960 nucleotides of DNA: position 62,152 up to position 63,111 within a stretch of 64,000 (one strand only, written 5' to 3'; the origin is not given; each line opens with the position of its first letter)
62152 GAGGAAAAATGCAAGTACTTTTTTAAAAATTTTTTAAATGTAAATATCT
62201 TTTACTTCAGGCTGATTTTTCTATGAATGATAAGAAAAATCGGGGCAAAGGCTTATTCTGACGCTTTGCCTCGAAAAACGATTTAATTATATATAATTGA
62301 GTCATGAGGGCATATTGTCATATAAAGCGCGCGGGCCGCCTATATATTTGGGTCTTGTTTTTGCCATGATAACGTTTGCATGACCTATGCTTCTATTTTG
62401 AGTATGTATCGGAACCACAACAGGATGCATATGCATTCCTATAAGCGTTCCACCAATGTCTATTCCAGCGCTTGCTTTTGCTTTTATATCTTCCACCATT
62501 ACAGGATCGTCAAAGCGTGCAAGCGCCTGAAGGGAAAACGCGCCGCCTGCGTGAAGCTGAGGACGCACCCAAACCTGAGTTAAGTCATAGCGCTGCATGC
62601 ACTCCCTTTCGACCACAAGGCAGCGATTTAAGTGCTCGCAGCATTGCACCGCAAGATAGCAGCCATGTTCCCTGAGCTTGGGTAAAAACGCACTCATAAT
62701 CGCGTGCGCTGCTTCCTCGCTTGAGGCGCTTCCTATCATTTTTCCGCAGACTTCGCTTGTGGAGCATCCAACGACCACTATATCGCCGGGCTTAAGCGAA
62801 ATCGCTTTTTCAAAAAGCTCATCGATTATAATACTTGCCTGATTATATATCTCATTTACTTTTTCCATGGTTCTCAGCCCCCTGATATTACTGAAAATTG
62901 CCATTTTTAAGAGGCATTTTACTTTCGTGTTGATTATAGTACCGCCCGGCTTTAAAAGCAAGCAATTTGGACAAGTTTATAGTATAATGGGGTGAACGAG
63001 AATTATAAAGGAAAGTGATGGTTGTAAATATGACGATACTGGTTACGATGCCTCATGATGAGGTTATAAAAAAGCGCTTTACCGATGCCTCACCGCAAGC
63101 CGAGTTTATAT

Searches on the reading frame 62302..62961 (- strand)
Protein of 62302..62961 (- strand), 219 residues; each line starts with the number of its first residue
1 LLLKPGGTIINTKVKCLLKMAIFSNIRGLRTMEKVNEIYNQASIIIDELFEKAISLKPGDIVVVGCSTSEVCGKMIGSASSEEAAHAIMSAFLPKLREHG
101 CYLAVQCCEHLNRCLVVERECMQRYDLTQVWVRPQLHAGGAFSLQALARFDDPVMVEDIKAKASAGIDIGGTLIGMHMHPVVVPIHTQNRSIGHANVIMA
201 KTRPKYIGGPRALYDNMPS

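Call 62: search_protein_families(library=pfam, proteins=[window:62302-62961:-], max_evalue=0.00001)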
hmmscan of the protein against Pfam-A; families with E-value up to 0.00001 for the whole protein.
window:62302-62961:- (219 aa): 1 family
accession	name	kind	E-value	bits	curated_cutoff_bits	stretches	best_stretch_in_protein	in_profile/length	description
PF04260.17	DUF436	-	8.8e-71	237.4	25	1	44-214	4-171/171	Protein of unknown function (DUF436)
